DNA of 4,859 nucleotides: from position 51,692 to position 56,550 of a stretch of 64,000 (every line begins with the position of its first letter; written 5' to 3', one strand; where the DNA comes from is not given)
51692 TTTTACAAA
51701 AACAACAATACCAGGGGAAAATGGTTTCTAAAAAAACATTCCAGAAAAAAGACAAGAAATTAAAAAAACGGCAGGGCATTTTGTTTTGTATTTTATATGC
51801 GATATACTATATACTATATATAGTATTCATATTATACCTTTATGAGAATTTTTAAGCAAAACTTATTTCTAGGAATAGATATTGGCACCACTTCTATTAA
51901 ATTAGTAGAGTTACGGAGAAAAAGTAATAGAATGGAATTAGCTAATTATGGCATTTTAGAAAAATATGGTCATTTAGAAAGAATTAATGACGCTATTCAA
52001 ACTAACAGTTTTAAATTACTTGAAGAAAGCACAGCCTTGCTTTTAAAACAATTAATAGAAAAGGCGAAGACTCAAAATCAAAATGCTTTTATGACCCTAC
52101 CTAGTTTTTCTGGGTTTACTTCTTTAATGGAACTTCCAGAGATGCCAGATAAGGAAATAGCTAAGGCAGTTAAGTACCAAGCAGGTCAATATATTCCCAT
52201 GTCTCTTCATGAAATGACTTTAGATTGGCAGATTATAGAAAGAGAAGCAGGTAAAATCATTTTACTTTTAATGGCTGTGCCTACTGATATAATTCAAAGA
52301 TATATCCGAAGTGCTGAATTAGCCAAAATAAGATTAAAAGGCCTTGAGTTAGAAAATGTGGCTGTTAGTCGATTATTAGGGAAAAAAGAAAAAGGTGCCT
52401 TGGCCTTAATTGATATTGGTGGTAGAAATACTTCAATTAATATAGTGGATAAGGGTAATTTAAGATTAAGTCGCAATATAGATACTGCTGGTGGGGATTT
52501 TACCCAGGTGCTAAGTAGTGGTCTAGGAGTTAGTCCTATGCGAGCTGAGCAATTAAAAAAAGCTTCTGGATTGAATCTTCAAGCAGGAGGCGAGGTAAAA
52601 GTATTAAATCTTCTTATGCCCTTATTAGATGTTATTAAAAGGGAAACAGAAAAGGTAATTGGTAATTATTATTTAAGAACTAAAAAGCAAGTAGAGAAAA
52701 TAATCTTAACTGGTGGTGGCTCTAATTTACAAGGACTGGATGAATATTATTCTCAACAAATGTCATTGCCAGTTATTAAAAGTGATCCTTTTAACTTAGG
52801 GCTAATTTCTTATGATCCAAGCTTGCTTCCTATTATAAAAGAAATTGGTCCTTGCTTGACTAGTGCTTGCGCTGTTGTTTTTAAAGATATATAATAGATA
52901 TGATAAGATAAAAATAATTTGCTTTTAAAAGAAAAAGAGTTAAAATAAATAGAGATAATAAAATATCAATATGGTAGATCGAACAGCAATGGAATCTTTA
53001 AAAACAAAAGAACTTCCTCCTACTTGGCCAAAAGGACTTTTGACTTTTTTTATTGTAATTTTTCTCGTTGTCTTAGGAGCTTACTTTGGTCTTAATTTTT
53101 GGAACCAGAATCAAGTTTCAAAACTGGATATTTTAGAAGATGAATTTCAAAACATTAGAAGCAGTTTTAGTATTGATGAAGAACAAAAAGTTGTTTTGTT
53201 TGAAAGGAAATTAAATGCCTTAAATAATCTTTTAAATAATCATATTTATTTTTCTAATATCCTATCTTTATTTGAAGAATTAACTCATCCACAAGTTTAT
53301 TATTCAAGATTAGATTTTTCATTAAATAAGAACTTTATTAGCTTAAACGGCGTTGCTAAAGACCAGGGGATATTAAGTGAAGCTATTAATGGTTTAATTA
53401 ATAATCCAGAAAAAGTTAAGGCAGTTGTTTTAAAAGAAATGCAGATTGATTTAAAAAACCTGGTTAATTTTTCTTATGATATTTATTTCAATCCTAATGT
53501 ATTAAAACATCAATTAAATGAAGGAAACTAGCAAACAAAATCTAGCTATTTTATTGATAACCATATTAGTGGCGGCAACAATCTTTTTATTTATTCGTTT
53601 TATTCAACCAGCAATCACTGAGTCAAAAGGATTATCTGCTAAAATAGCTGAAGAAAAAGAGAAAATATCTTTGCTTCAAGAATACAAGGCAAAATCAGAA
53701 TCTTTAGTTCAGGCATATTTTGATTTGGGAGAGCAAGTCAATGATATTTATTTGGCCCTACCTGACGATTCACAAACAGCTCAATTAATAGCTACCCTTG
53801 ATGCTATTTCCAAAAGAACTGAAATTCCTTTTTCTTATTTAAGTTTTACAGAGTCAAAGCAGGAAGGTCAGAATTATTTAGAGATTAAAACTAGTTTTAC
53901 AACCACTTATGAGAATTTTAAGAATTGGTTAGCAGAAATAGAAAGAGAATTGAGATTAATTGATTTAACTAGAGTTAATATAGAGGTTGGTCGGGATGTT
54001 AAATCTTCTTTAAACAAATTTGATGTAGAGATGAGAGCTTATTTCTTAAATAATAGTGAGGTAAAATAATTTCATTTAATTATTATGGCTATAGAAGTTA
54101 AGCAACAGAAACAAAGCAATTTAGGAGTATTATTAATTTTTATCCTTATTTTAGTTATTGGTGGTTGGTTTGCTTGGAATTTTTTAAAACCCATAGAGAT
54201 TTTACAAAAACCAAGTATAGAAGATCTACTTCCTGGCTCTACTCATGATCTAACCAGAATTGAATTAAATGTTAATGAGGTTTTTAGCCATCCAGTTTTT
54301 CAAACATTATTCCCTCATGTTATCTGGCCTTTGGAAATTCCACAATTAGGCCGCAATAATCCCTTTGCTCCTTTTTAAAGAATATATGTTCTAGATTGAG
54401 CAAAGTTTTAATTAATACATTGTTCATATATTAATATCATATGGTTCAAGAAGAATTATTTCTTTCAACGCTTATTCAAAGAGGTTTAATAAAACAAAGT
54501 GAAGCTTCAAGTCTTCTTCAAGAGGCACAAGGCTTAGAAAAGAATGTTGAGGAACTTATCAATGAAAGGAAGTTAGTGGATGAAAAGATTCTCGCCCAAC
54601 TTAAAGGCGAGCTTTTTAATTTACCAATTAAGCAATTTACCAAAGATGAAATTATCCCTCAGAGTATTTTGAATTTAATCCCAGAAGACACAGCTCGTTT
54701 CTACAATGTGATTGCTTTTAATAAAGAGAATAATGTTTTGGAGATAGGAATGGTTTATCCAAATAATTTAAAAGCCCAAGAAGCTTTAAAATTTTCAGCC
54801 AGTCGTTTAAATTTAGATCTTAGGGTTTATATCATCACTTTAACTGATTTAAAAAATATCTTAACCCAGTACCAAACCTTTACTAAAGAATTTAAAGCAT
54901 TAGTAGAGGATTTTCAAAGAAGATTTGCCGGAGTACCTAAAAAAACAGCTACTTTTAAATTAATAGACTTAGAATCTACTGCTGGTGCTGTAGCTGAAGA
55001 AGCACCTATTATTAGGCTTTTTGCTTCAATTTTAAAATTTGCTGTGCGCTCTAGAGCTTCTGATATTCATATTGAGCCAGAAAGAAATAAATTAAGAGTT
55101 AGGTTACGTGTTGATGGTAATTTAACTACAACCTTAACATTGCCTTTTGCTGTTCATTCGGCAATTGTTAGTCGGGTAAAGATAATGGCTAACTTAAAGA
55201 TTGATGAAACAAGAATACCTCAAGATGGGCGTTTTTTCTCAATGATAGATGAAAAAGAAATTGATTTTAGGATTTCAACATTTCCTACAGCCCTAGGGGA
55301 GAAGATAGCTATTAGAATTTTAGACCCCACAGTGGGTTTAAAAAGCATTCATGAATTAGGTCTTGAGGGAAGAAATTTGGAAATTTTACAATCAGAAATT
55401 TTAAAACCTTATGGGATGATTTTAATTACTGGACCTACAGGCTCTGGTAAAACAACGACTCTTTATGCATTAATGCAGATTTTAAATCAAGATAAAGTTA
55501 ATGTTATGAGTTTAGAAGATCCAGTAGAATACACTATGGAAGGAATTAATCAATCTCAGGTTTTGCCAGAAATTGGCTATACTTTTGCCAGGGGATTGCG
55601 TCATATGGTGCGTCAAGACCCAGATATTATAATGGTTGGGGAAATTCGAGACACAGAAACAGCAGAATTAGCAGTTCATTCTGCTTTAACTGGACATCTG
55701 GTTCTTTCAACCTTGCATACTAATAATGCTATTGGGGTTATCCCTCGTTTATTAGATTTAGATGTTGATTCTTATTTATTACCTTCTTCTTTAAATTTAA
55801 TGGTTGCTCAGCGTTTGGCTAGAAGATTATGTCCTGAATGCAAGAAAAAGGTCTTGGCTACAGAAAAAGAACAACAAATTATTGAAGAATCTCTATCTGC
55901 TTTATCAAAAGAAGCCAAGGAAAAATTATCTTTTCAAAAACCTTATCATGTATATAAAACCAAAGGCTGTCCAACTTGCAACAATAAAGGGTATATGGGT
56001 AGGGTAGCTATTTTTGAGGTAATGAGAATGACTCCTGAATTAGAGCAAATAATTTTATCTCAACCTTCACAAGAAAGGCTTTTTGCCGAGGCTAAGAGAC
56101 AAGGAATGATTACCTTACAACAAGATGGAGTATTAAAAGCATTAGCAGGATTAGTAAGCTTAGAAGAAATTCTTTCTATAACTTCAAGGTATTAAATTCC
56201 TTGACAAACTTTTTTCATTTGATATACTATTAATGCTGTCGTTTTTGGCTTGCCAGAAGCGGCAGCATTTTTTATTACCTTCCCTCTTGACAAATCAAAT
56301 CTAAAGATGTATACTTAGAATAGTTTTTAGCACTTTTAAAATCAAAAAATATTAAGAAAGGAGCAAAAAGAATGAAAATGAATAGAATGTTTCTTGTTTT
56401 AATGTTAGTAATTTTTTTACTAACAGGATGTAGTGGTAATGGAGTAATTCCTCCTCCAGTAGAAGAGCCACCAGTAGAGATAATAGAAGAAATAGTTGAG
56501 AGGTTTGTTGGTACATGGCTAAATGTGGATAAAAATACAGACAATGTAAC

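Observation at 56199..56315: Copy B of the promoter-hairpin-U-tract module plus tandem downstream promoter after pilB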

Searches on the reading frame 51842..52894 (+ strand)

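Call 13: search_protein_families(library=pfam, proteins=[window:51842-52894:+], max_evalue=0.01)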
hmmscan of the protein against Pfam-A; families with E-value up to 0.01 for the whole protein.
window:51842-52894:+ (350 aa): 3 families
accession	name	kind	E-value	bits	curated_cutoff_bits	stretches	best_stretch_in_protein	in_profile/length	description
PF11104.14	PilM_2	-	1.2e-33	116.9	27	1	11-318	1-309/340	Type IV pilus assembly protein PilM;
PF14450.12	FtsA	-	1.2e-11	45.5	31.8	1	188-312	1-108/127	Cell division protein FtsA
PF06723.19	MreB_Mbl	-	2.7e-07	30.2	27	1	286-315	276-305/327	MreB/Mbl protein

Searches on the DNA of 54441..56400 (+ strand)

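Call 27: search_rna_families(source=window, start=56150, end=56400, threshold=evalue, max_evalue=10)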
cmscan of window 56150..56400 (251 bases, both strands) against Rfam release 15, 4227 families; matches with E-value up to 10: 9.
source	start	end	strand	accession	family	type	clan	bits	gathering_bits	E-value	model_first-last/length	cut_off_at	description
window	56183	56272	+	RF02379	csRNA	Gene; sRNA;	-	21.2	57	1.2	1-93/93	no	Cia-dependent small RNA csRNA1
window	56174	56273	+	RF01401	rseX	Gene; sRNA;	-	18.6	50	5.3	1-94/94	no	rseX Hfq binding RNA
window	56255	56338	-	RF01603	snoR29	Gene; snRNA; snoRNA; CD-box;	-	18.4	50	5.3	1-84/84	no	small nucleolar RNA snoR29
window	56223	56275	+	RF01859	Phe_leader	Cis-reg; leader;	-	16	55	2.8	1-125/125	no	Phenylalanine leader peptide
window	56325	56374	+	RF02980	freshwater-2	Cis-reg;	-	15.4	49.9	4.4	1-84/84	no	freshwater-2 RNA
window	56232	56269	+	RF01061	mir-548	Gene; miRNA;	-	13.9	90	6.9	1-84/84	no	mir-548 microRNA precursor family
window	56233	56268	+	RF03785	mir-974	Gene; miRNA;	-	13.5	90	9.2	1-91/91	no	mir-974 microRNA precursor family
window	56297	56347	-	RF02590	Spy1186876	Gene; sRNA;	-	11.1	208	3.3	191-241/243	no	S. pyogenes small RNA 1186876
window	56182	56268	+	RF02377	SurA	Gene; sRNA;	-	9.7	100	1.9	1-279/279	no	SurA sRNA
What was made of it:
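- On Any Rfam 15 family (including SRP RNA, 6S RNA and known sRNAs): The best sub-threshold hit is csRNA at 21 bits against 57 required, E 1.2 (call 27).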

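Call 38: search_with_rna_model(model_id=R1, sources=[L004, L005, L006, L007, L008, L009, L010, L011, L012, L013, L014, L015, L016, L017, L018, L019, L020, L021, L022, L023, L024, L025, L026, L027, L028, L029, L030, L031, L032, L033, L034, L035, L036, L037, L038, L039, L040, L041, L042, L043, L044, L045, L046, L047, L048, L049, L050, L051, L052, L053, L054, L055, L056, L057, L058, L059, L060, L061, L062, L063, L064, L065, L066, L067, L068, L069, L070, L071, L072, L073, L074, L075, L076, L077, L078, L079, L080, L081, L082, L083, L084, L085, L086, L087, L088, L089, L090, L091, L092, L093, L094, L095, L096, L097, L098, L099, L100, L101, L102, L103], max_evalue=1)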
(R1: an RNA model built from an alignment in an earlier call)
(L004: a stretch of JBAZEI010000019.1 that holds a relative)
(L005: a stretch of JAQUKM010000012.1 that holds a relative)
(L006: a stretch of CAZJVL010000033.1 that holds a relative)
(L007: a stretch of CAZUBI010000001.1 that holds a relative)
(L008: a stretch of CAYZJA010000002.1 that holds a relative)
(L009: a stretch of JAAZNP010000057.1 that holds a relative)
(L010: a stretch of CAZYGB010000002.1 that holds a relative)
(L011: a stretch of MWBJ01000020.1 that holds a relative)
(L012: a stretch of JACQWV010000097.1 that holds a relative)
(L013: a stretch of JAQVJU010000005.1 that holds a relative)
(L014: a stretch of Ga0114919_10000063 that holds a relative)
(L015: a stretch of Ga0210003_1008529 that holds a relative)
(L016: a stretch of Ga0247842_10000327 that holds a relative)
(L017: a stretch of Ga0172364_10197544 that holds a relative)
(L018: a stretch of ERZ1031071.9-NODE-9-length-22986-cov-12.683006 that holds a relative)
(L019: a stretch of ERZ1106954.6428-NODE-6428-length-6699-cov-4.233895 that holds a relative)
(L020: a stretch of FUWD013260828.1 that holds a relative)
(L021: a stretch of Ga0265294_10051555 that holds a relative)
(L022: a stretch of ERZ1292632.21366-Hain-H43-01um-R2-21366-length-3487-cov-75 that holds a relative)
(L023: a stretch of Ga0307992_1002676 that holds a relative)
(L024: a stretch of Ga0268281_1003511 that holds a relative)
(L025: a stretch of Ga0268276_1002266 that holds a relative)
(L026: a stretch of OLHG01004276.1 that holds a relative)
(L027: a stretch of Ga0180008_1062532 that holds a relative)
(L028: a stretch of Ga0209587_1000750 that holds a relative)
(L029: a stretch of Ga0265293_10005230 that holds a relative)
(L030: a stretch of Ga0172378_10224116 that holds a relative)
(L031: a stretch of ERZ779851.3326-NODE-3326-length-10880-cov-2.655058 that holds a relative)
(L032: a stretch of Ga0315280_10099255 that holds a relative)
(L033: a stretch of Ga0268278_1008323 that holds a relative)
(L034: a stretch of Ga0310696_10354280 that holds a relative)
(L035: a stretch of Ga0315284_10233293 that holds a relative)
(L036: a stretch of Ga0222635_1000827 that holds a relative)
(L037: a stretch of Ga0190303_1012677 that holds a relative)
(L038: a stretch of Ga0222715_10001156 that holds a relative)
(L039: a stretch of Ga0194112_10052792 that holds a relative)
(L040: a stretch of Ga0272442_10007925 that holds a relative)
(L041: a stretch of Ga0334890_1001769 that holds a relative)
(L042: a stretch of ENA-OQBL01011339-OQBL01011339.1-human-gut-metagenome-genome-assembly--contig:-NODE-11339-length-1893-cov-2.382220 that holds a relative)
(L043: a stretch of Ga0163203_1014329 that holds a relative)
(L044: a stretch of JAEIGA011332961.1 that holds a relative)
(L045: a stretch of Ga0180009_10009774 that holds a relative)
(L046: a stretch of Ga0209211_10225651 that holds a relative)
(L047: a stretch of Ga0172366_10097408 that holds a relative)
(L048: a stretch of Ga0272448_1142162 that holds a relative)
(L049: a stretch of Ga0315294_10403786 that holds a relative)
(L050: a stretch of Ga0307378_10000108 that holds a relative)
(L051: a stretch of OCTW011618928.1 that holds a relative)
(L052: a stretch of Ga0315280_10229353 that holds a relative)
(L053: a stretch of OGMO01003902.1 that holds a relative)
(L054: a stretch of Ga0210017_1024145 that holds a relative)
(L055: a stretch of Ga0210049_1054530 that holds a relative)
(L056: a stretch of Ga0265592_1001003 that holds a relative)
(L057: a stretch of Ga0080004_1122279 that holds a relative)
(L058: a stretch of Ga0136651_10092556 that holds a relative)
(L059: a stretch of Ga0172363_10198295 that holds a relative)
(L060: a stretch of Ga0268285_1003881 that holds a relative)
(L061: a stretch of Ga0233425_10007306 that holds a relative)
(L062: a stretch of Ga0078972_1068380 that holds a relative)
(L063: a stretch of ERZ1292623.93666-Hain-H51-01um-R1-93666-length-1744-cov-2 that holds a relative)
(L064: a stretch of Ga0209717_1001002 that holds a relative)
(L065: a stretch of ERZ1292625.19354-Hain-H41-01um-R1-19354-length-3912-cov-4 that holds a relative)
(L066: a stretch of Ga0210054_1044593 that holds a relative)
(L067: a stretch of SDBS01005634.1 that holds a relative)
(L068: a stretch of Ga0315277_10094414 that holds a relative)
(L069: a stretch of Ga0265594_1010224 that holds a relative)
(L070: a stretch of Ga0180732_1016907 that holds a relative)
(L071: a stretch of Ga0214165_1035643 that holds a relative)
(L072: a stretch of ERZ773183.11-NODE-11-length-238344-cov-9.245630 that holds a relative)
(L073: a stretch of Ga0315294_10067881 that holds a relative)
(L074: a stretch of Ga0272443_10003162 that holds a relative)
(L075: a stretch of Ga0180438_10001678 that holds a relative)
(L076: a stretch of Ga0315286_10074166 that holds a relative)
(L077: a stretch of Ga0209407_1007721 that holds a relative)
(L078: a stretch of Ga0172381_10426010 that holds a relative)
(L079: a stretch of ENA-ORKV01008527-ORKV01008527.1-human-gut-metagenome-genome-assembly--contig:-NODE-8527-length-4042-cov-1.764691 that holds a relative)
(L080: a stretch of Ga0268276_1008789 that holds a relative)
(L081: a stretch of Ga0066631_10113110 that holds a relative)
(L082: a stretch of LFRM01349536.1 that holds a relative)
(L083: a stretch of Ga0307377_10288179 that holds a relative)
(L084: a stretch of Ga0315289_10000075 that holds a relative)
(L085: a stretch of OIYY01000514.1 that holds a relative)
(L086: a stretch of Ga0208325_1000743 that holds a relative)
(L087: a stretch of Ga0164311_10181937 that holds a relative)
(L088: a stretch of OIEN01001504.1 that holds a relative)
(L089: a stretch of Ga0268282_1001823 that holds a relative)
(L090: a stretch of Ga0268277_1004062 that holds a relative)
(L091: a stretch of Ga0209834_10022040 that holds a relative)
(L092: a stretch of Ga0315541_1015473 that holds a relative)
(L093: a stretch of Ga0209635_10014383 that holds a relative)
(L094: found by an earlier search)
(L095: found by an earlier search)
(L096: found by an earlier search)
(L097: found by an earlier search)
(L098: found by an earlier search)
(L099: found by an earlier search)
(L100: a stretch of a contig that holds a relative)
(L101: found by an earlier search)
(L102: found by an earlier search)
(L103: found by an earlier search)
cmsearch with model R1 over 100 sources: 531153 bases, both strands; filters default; matches with E-value up to 1: 50.
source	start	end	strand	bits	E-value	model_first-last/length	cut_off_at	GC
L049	1052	1100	-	72.3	1.6e-11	1-49/49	no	0.39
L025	9632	9680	+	71.9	2e-11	1-49/49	no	0.45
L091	83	131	+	71.3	2.6e-11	1-49/49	no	0.39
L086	2467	2515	-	70.9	3.1e-11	1-49/49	no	0.43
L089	8743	8791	+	70.9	3.1e-11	1-49/49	no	0.43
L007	4799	4847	+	69.4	6.2e-11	1-49/49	no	0.41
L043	1852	1900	+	68.1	1.1e-10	1-49/49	no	0.43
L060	2165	2213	+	68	1.2e-10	1-49/49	no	0.41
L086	6249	6296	-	67.7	1.4e-10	1-49/49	no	0.46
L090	5600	5647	-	67.7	1.4e-10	1-49/49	no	0.46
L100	1767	1815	+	67.7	1.4e-10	1-49/49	no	0.43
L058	62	110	-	67.6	1.5e-10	1-49/49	no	0.47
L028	4129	4177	-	67.3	1.7e-10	1-49/49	no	0.41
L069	755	803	+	67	1.9e-10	1-49/49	no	0.45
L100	3115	3163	+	66.9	2e-10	1-49/49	no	0.43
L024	5364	5411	+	66.7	2.2e-10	1-49/49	no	0.44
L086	7377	7424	-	66.7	2.2e-10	1-49/49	no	0.44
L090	6728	6775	-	66.7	2.2e-10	1-49/49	no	0.44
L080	78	126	+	66.2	2.8e-10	1-49/49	no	0.45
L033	2225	2273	+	64.1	7.3e-10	1-49/49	no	0.41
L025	8643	8692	+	62.5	1.6e-09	1-49/49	no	0.36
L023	697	745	+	60.3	4.3e-09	1-49/49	no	0.39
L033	2983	3043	+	55.8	3.5e-08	1-49/49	no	0.3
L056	12753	12817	+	52.7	1.4e-07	1-49/49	no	0.28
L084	547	611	+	52.1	1.9e-07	1-49/49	no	0.38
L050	1091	1155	+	52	2e-07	1-49/49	no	0.37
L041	2643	2685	-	46.9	2.1e-06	1-49/49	no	0.4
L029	10188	10230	+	43.9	8.4e-06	1-49/49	no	0.42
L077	5202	5250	+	41.8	2.3e-05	1-49/49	no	0.47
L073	1936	1999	-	41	3.3e-05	1-49/49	no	0.39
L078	814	855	-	40.8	3.6e-05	1-49/49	no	0.52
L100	3112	3158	-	32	0.0022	1-49/49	no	0.45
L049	1057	1099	+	28.8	0.0094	1-49/49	no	0.42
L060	2162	2208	-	27.2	0.02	1-49/49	no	0.45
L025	8638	8687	-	26.4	0.028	1-49/49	no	0.38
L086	6253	6299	+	25.7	0.04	1-49/49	no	0.47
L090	5604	5650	+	25.7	0.04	1-49/49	no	0.47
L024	5361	5407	-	24.5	0.069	1-49/49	no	0.45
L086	7381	7427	+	24.5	0.069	1-49/49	no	0.45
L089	8740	8786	-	24.5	0.069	1-49/49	no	0.45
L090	6732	6778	+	24.5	0.069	1-49/49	no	0.45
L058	67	110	+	24.4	0.074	1-49/49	no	0.52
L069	752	798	-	23.7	0.1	1-49/49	no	0.47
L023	698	740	-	23.1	0.13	1-49/49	no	0.42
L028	3861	3925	-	22.6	0.17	1-49/49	no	0.28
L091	83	126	-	21.9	0.23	1-49/49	no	0.43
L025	9633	9675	-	21.4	0.29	1-49/49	no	0.49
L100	1764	1810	-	20.8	0.38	1-49/49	no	0.45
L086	2472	2514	+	20.3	0.49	1-49/49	no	0.47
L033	2980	3038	-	19.8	0.63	1-49/49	no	0.31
